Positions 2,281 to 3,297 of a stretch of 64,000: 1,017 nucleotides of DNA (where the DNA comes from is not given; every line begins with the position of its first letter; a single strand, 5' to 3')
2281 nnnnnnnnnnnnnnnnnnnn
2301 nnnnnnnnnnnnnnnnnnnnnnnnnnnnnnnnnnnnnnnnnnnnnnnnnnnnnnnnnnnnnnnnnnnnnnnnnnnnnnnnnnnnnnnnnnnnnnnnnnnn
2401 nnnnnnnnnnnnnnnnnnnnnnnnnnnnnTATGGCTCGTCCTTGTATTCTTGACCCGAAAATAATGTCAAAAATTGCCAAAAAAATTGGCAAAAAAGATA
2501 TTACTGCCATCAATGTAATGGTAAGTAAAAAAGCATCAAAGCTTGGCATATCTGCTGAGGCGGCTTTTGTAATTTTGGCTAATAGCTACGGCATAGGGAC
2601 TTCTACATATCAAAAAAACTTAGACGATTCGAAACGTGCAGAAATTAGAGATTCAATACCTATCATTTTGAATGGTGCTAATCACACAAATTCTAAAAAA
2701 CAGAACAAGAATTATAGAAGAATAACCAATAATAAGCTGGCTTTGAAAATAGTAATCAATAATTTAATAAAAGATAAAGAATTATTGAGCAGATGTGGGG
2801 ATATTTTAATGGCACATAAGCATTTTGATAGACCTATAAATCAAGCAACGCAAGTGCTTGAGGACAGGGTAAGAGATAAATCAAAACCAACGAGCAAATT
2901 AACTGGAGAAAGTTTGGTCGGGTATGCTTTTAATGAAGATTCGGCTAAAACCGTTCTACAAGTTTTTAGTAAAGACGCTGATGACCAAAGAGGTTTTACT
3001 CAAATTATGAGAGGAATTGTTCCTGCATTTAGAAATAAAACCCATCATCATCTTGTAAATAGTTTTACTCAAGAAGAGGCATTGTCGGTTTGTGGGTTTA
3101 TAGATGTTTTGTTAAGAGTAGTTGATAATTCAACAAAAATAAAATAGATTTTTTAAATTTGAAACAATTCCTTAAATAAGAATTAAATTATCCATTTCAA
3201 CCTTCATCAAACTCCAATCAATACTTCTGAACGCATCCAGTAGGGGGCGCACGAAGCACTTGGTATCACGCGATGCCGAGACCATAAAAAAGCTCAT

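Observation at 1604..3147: Four tandem mini-HTH paralogs packed 1-2 nt apart upstream of a TIGR02391/HEPN-like gene, next to an R-M pair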

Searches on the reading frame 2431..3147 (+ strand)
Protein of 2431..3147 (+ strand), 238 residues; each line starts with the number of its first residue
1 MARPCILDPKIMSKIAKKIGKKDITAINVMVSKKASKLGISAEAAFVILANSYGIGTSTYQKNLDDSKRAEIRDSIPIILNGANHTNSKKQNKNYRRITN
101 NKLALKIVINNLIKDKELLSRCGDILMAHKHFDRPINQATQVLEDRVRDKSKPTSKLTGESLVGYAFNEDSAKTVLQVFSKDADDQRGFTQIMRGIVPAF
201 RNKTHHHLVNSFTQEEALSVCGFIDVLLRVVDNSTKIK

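Call 3: search_protein_families(library=pfam, proteins=[window:2431-3147:+], max_evalue=1)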
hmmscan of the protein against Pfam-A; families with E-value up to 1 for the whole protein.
window:2431-3147:+ (238 aa): 1 family
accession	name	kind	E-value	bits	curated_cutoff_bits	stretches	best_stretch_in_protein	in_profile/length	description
PF09509.15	Hypoth_Ymh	-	2.6e-17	63.2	25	1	116-230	5-118/119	Protein of unknown function (Hypoth_ymh)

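Call 4: search_protein_families(library=ncbifam, proteins=[window:2431-3147:+], max_evalue=1)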
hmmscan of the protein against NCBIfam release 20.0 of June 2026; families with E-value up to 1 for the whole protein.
window:2431-3147:+ (238 aa): 1 family
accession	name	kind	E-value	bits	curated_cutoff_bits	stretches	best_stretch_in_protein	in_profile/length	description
TIGR02391.1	hypoth_ymh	hypoth_equivalog_domain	2.6e-09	37.2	39.45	1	117-233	4-122/125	TIGR02391 family protein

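Call 6: search_protein_families(library=padloc, proteins=[window:2431-3147:+], max_evalue=1)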
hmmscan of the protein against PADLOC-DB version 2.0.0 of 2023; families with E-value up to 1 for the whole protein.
window:2431-3147:+ (238 aa): 2 families
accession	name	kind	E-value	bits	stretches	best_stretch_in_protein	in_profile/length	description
PDLC03987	PD-Lambda-3_B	-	9.9e-07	26.3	1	105-237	133-266/270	-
PDLC00889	JAB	-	0.0028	15.2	1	118-196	3-81/168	JAB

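Call 7: search_protein_families(library=phrogs, proteins=[window:2431-3147:+], max_evalue=1)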
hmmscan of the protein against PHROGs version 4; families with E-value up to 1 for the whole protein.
window:2431-3147:+ (238 aa): 0 families

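Call 10: find_encoding_contigs(protein=window:2431-3147:+, flank=10000, max_places=10)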
Protein window:2431-3147:+ (238 aa): 24 contigs read that carry it; 3 places shown.
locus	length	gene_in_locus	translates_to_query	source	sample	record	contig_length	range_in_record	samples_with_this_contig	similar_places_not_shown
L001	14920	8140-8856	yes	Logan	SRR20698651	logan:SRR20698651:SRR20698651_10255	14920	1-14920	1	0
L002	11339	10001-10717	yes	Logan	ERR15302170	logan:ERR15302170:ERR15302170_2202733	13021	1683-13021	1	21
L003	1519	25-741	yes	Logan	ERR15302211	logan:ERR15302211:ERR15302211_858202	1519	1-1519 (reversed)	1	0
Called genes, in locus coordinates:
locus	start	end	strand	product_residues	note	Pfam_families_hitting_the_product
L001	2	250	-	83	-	?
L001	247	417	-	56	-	-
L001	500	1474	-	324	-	-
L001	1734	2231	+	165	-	-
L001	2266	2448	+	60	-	-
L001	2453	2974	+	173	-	-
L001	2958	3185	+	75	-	-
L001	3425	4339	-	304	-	PF01555:N6_N4_Mtase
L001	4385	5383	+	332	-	PF22522:DUF6998 (faint), PF09225:Endonuc-PvuII (weak)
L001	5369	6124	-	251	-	PF01170:UPF0020 (faint), PF01555:N6_N4_Mtase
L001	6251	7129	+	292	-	-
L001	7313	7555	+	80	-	-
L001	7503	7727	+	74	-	-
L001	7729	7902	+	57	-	-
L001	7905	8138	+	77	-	-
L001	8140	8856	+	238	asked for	PF09509:Hypoth_Ymh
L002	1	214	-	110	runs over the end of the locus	-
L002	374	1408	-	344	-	PF13481:AAA_25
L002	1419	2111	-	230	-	PF01807:Zn_ribbon_DnaG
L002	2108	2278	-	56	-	-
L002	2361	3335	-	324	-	-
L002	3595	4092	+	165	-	-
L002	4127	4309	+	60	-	-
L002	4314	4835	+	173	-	-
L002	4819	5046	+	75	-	-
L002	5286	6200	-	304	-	PF01555:N6_N4_Mtase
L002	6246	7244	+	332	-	PF22522:DUF6998 (faint), PF09225:Endonuc-PvuII (weak)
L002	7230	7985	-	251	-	PF01170:UPF0020 (faint), PF01555:N6_N4_Mtase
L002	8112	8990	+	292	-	-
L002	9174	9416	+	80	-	-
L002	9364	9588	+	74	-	-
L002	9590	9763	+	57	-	-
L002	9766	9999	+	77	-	-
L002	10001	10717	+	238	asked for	PF09509:Hypoth_Ymh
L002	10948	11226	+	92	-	PF01022:HTH_5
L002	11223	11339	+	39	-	?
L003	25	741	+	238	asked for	PF09509:Hypoth_Ymh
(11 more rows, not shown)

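Call 11: find_homologous_proteins(query=window:2431-3144:+)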
Query window:2431-3144:+ (238 aa): 481 proteins with E <= 0.001 among 834 candidates; the best 120 are listed.
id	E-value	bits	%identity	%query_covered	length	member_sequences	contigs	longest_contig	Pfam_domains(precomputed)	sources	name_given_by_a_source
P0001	8.2e-141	485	100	95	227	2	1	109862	PF09509.16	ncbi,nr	ncbi:MAG: hypothetical protein NT155_00760 [Candidatus Staskawiczbacteria bacterium]|nr:hypothetical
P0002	1.1e-96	341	68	100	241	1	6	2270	PF09509.16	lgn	-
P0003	2.0e-96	340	66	100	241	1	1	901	PF09509.16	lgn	-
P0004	4.0e-96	339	66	100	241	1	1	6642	PF09509.16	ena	-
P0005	1.2e-95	337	67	100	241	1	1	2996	PF09509.16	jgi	jgi:uncharacterized protein (TIGR02391 family)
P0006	1.3e-95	337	67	100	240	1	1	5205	PF09509.16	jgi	jgi:uncharacterized protein (TIGR02391 family)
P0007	1.5e-95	337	66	100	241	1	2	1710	PF09509.16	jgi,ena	-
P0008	1.7e-95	337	68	100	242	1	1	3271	PF09509.16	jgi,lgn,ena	-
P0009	1.7e-95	337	66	100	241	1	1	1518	PF09509.16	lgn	-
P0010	2.0e-95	337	66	100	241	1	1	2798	PF09509.16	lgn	-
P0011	3.6e-95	336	66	100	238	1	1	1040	PF09509.16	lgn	-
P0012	3.7e-95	336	65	100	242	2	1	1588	PF09509.16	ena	-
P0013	7.0e-95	335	65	100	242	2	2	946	PF09509.16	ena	-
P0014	1.6e-94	334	68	100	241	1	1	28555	PF09509.16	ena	-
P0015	2.5e-94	333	66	100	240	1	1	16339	PF09509.16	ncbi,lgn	-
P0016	3.7e-94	332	65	100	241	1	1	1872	PF09509.16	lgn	-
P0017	5.2e-94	332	63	100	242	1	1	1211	PF09509.16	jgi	jgi:uncharacterized protein (TIGR02391 family)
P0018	5.5e-94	332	65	100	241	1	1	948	PF09509.16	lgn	-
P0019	5.9e-94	332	68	100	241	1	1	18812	PF09509.16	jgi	jgi:uncharacterized protein (TIGR02391 family)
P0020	7.5e-94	331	66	100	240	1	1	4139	PF09509.16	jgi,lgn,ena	-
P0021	9.7e-94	331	66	100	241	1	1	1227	PF09509.16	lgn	-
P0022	1.3e-93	331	63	100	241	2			PF09509.16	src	-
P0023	1.8e-93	330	66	100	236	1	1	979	PF09509.16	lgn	-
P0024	2.0e-93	330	64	100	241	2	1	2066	PF09509.16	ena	-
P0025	2.1e-93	330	65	100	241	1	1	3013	PF09509.16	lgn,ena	-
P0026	3.5e-93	329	64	100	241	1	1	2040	PF09509.16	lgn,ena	-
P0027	5.4e-93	329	64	100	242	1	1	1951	PF09509.16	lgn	-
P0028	5.7e-93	329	65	100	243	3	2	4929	PF09509.16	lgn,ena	-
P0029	7.7e-93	328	65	100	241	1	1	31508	PF09509.16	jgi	jgi:hypothetical protein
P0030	1.5e-92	327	66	100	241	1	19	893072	PF09509.16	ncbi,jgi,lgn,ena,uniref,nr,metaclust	ncbi:hypothetical protein A2524_01680 [Candidatus Wolfebacteria bacterium RIFOXYD12_FULL_48_21]|unir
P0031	1.6e-92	327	65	100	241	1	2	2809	PF09509.16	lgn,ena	-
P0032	2.0e-92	327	66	100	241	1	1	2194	PF09509.16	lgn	-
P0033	2.3e-92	327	65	100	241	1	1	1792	PF09509.16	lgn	-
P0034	2.7e-92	326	64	100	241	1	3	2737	PF09509.16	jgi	jgi:hypothetical protein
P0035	3.3e-92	326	64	100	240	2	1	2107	PF09509.16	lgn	-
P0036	3.4e-92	326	63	100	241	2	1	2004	PF09509.16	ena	-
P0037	3.9e-92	326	65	100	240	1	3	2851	PF09509.16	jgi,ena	-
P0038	4.5e-92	326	64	100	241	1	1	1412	PF09509.16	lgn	-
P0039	4.5e-92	326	64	100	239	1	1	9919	PF09509.16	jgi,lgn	-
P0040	5.0e-92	325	65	100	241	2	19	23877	PF09509.16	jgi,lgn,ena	-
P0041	6.0e-92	325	65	100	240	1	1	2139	PF09509.16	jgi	jgi:hypothetical protein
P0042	6.5e-92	325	64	100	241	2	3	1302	PF09509.16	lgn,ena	-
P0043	7.5e-92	325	65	100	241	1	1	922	PF09509.16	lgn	-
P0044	8.8e-92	325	64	100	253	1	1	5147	PF09509.16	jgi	jgi:uncharacterized protein (TIGR02391 family)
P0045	1.7e-91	324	63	100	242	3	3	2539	PF09509.16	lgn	-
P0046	2.1e-91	323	64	100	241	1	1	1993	PF09509.16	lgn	-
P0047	3.1e-91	323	62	100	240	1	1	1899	PF09509.16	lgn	-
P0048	4.7e-91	322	65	100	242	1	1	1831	PF09509.16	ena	-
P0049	5.9e-91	322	63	100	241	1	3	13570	PF09509.16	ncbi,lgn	-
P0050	6.2e-91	322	65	100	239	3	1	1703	PF09509.16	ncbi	-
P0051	1.7e-90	320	64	99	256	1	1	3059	PF09509.16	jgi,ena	-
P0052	1.8e-90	320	62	100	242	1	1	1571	PF09509.16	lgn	-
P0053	2.0e-90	320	64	100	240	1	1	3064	PF09509.16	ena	-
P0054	2.0e-90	320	65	100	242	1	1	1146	PF09509.16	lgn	-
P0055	3.2e-90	320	65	100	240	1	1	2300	PF09509.16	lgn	-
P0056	3.4e-90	319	64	98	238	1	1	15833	PF09509.16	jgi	jgi:uncharacterized protein (TIGR02391 family)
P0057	3.6e-90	319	65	100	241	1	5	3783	PF09509.16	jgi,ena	jgi:Protein of unknown function (Hypoth_ymh).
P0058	4.1e-90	319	64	100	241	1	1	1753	PF09509.16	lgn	-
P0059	5.4e-90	319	63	100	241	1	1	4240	PF09509.16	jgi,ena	-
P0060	5.9e-90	319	64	100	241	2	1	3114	PF09509.16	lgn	-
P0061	9.1e-90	318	64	100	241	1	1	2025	PF09509.16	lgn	-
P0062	1.1e-89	318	61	100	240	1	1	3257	PF09509.16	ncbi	-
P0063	2.3e-89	317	63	100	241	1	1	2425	PF09509.16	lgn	-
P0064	2.4e-89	317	62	100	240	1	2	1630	PF09509.16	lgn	-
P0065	2.8e-89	316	62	100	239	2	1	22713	PF09509.16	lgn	-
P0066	3.0e-89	316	63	98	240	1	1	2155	PF09509.16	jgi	jgi:uncharacterized protein (TIGR02391 family)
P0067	3.8e-89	316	62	100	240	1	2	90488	PF09509.16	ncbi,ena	-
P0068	5.3e-89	316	63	99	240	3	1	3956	PF09509.16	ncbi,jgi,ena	jgi:uncharacterized protein (TIGR02391 family)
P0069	5.6e-89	315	61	100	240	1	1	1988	PF09509.16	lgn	-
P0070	7.0e-89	315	64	100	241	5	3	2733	PF09509.16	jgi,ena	-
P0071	7.6e-89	315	60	100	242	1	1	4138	PF09509.16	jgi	jgi:uncharacterized protein (TIGR02391 family)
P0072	9.3e-89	315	63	100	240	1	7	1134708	PF09509.16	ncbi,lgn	-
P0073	1.2e-88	314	63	100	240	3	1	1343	PF09509.16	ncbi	-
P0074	1.4e-88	314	63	99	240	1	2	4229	PF09509.16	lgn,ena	-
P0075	1.8e-88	314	63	100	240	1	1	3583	PF09509.16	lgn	-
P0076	1.8e-88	314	60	100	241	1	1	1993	PF09509.16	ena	-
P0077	2.3e-88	313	61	100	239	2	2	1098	PF09509.16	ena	-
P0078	2.9e-88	313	62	100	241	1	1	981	PF09509.16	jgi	jgi:uncharacterized protein (TIGR02391 family)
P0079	3.0e-88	313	62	98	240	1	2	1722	PF09509.16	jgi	jgi:uncharacterized protein (TIGR02391 family)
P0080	3.7e-88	313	60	100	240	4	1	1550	PF09509.16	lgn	-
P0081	3.8e-88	313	62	98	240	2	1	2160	PF09509.16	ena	-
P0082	5.3e-88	312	61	100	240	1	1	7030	PF09509.16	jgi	jgi:Protein of unknown function (Hypoth_ymh)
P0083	7.6e-88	312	63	100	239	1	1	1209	PF09509.16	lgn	-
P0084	8.4e-88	312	63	100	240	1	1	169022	PF09509.16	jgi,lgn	-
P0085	1.1e-87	311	61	99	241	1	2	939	PF09509.16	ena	-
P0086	1.2e-87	311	61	97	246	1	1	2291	PF09509.16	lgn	-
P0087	1.3e-87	311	60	100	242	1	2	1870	PF09509.16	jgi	-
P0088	1.6e-87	311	62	89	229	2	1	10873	PF09509.16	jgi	jgi:uncharacterized protein (TIGR02391 family)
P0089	2.1e-87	310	61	100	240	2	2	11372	PF09509.16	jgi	jgi:uncharacterized protein (TIGR02391 family)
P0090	2.5e-87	310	60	100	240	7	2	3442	PF09509.16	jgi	jgi:uncharacterized protein (TIGR02391 family)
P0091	3.4e-87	310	61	100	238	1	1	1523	PF09509.16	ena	-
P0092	7.1e-87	309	61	99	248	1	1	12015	PF09509.16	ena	-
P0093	7.2e-87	309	63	100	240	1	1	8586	PF09509.16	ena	-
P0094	7.7e-87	308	63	98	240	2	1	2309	PF09509.16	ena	-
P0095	8.2e-87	308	61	99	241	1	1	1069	PF09509.16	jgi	jgi:uncharacterized protein (TIGR02391 family)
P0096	9.9e-87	308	64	95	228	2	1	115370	PF09509.16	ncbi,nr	ncbi:MAG TPA: TIGR02391 family protein [Burkholderiales bacterium]|nr:TIGR02391 family protein [Burk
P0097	1.1e-86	308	62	100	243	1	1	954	PF09509.16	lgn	-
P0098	1.4e-86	308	62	100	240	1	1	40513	PF09509.16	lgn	-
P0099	1.7e-86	307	60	100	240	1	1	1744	PF09509.16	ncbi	-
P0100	2.5e-86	307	64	95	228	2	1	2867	PF09509.16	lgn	-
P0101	2.5e-86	307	61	100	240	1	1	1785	PF09509.16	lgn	-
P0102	5.0e-86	306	62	100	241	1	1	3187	PF09509.16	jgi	jgi:hypothetical protein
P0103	5.1e-86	306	60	100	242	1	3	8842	PF09509.16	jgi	jgi:hypothetical protein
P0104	5.4e-86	306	62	100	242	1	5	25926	PF09509.16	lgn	-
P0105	5.8e-86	306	60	100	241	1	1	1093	PF09509.16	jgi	jgi:hypothetical protein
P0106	6.0e-86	306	62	98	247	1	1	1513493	PF09509.16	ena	-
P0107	6.0e-86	306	62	98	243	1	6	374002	PF09509.16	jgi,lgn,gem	-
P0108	6.4e-86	305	61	98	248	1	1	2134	PF09509.16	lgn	-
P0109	6.6e-86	305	60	99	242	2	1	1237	PF09509.16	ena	-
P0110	9.3e-86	305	61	96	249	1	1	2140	PF09509.16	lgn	-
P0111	9.6e-86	305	59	100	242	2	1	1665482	PF09509.16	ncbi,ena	-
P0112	9.7e-86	305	63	97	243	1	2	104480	PF09509.16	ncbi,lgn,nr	ncbi:MAG: TIGR02391 family protein [Patescibacteria group bacterium]|nr:TIGR02391 family protein [Pa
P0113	9.9e-86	305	60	100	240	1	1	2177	PF09509.16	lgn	-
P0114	1.3e-85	304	62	95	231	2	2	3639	PF09509.16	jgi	-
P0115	1.4e-85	304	63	95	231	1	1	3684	PF09509.16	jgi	jgi:uncharacterized protein (TIGR02391 family)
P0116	1.5e-85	304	62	100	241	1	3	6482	PF09509.16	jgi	jgi:hypothetical protein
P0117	1.8e-85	304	62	100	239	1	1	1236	PF09509.16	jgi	jgi:hypothetical protein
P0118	2.1e-85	304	60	100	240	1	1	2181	PF09509.16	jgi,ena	-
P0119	2.6e-85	303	62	97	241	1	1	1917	PF09509.16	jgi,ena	-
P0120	2.7e-85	303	62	100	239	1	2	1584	PF09509.16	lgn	-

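Call 13: find_related_loci(query=A2, collection=genome_contigs, flank=6000)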
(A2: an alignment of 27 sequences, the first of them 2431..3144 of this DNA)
Query A2 (238 aa) in genome_contigs; peptide patterns used: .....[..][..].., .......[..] (x = any residue, [..] = any of these).
100 stretches matched a pattern; 61 encode a relative of the query (tblastn E <= 1e-3); 61 distinct loci.
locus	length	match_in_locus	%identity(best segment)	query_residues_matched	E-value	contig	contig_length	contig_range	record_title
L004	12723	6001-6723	66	1-238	9e-103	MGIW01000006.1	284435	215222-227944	MAG: Candidatus Wolfebacteria bacterium RIFOXYD12_FULL_48_21 rifoxyd3_full_scaffold_8, whole genome shotgun sequence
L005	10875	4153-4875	63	1-238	6e-101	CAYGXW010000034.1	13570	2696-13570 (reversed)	MAG TPA_asm: uncultured Dehalococcoidales bacterium isolate ERP119294_co3_370 genome assembly, contig: NODE_3207_length_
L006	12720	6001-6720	62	1-238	3e-98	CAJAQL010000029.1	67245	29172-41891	MAG: uncultured Parcubacteria group bacterium isolate B-4_bin-014 genome assembly, contig: bin-014:29/38, whole genome s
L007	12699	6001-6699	63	7-236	3e-95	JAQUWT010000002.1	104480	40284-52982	MAG: Patescibacteria group bacterium isolate STD2_197 NODE_578_length_104480_cov_4.992707_Sandtown_D2, whole genome shot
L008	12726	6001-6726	59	1-238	2e-94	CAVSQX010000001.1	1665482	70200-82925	MAG: uncultured Phycisphaerales bacterium isolate MFD04463.bin.2.6 genome assembly, contig: contig_17532, whole genome s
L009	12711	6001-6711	59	1-235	6e-91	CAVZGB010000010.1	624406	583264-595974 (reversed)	MAG: uncultured delta proteobacterium isolate MFD05521.bin.1.220 genome assembly, contig: contig_26023, whole genome sho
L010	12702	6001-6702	56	6-237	5e-86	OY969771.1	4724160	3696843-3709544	MAG: uncultured Alphaproteobacteria bacterium isolate MFD03726.bin.c.7 genome assembly, chromosome: 1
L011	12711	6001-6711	56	1-236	1e-85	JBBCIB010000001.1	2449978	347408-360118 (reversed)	MAG: Rhizomicrobium sp. isolate S7_bin.28 s130.ctg000132l, whole genome shotgun sequence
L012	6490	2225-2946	58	1-238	2e-76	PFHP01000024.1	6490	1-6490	MAG: Candidatus Kuenenbacteria bacterium CG_4_8_14_3_um_filter_39_15 CG_4_8_14_3_um_filter_scaffold_6462_c, whole genome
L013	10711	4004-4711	52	1-235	5e-73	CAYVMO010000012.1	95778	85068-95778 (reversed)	MAG TPA_asm: uncultured Ignavibacteriaceae bacterium isolate SRP323688_co1_43 genome assembly, contig: NODE_462_length_9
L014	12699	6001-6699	51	1-234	7e-69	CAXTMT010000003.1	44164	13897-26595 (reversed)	MAG TPA_asm: uncultured Sphingomonadaceae bacterium isolate public_SRR14722149_metawrap_bin.9 genome assembly, contig: p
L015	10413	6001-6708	47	7-238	9e-69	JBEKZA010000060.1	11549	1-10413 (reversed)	MAG: Sedimentisphaerales bacterium isolate SPRUCE 688 SPRUCE_688_60, whole genome shotgun sequence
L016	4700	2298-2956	54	23-238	1e-68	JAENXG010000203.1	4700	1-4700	MAG: Methyloceanibacter sp. isolate 5_8_m_bin2 k141_332953_length_4700_cov_327.4736, whole genome shotgun sequence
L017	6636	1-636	52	26-237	2e-65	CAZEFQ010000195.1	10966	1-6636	MAG TPA_asm: uncultured Rhizobium sp. isolate binchicken_co84_415 genome assembly, contig: k141_1110801, whole genome sh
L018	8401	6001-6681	46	14-238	8e-64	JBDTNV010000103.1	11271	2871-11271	MAG: Ignavibacteria bacterium isolate cluster3_bin.159 NODE_25562_length_11271_cov_7.240014, whole genome shotgun sequen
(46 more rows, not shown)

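Call 22: find_related_loci(query=A2, collection=metagenome_contigs, flank=6000)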
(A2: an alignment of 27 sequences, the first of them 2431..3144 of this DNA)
Query A2 (238 aa) in metagenome_contigs; peptide patterns used: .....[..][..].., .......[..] (x = any residue, [..] = any of these).
286 stretches matched a pattern; 246 encode a relative of the query (tblastn E <= 1e-3); the best 80 are kept; 80 distinct loci.
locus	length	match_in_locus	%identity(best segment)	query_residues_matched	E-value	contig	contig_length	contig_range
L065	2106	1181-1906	68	1-238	1e-110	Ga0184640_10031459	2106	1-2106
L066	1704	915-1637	66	1-238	1e-111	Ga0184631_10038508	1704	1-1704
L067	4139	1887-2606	66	1-238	8e-105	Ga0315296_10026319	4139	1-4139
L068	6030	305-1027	65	1-238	7e-104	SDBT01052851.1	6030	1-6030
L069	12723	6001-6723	66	1-238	6e-103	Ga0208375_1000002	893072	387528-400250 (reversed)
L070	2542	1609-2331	65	1-238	3e-106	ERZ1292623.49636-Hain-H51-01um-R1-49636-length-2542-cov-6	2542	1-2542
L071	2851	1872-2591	65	1-238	5e-105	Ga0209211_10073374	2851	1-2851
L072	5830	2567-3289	65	1-238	4e-102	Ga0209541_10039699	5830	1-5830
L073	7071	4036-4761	63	1-237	2e-100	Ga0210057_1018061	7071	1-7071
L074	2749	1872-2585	64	1-236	5e-103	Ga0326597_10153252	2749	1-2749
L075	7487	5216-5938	62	1-238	5e-100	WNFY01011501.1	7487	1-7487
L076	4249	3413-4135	64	1-238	1e-99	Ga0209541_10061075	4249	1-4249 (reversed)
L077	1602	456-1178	64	1-238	5e-105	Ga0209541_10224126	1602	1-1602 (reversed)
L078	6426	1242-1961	63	1-238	9e-98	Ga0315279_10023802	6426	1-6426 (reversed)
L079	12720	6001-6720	63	1-238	5e-97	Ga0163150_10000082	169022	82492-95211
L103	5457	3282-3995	59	1-236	5e-88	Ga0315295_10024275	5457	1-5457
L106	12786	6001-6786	52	1-236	3e-87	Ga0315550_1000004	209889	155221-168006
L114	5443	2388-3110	55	1-238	4e-82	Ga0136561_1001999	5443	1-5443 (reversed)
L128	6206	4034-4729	54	7-238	2e-78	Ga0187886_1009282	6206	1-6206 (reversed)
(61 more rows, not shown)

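Call 49: predict_structure(alignment_id=A2)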
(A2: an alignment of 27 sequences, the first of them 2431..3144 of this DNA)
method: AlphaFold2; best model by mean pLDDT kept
length: 238 residues; sequences in the alignment: 27
mean_pLDDT: 73.7   pTM: 0.54
mean pLDDT of the five models: 73.7, 73.5, 65.9, 64.0, 58.5
residues with pLDDT >= 90: 0; 70-90: 171; 50-70: 42; < 50: 25
segments of 3 or more residues with pLDDT < 50: 1-4, 83-98, 204-208
pLDDT, mean of each block of 10 residues (from residue 1): 61 84 80 84 85 79 79 69 39 43 65 80 70 77 88 85 81 78 78 73 49 74 85 83
secondary structure, 60 per line:
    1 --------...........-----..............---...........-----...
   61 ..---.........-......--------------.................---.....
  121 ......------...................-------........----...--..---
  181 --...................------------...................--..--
elements in order: H9-19 H25-38 H42-52 H58-62 H66-74 H76-81 H96-112 H116-126 H133-151 H159-166 H183-201 H214-232

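Call 72: search_protein_families(library=pfam, proteins=[L103:2026-2814:+, L128:3140-3655:+, L018:7331-7828:+, L106:3735-4679:-, L014:3929-4810:-, L004:6773-7294:+, L006:6731-7498:+, L008:7195-7722:+, L114:3157-3714:+, L009:7392-8717:+], max_evalue=0.01)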
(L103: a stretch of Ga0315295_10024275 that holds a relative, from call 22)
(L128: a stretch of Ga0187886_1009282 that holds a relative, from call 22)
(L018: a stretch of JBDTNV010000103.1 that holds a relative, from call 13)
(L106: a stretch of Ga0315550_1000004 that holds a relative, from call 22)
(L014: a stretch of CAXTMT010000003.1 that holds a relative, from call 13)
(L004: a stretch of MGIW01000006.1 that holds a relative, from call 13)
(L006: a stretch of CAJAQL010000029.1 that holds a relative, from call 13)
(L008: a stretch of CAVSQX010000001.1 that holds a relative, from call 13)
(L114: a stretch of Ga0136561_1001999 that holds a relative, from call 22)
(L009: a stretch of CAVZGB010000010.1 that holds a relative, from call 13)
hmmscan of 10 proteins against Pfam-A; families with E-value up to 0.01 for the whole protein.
L103:2026-2814:+ (263 aa): 1 family
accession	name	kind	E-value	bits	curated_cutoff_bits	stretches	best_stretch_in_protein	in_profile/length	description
PF18731.6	HEPN_Swt1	-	4.8e-12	46.6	27.5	1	130-254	3-113/115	Swt1-like HEPN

L128:3140-3655:+ (172 aa): 0 families

L018:7331-7828:+ (166 aa): 0 families

L106:3735-4679:- (314 aa): 1 family
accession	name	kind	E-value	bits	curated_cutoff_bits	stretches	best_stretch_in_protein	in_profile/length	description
PF10771.15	DUF2582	-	0.0037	17.8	24.2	1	24-81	6-59/65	Winged helix-turn-helix domain (DUF2582)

L014:3929-4810:- (293 aa): 0 families

L004:6773-7294:+ (174 aa): 0 families

L006:6731-7498:+ (256 aa): 1 family
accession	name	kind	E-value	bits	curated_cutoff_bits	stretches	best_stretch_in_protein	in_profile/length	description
PF18735.6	HEPN_RiboL-PSP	-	6.2e-06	26.7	28.4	1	72-237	23-181/191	RiboL-PSP-HEPN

L008:7195-7722:+ (176 aa): 0 families

L114:3157-3714:+ (186 aa): 0 families

L009:7392-8717:+ (442 aa): 1 family
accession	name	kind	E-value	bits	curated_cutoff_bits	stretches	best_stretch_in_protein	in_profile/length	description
PF00232.24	Glyco_hydro_1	-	1.2e-123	413.4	22.6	1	56-433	65-450/453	Glycosyl hydrolase family 1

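Call 77: search_dna_similar(query=window:2431-3144:+, collection=plasmids, mode=protein, max_rows=15)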
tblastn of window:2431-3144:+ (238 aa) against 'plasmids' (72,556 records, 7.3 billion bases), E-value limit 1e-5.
No match.
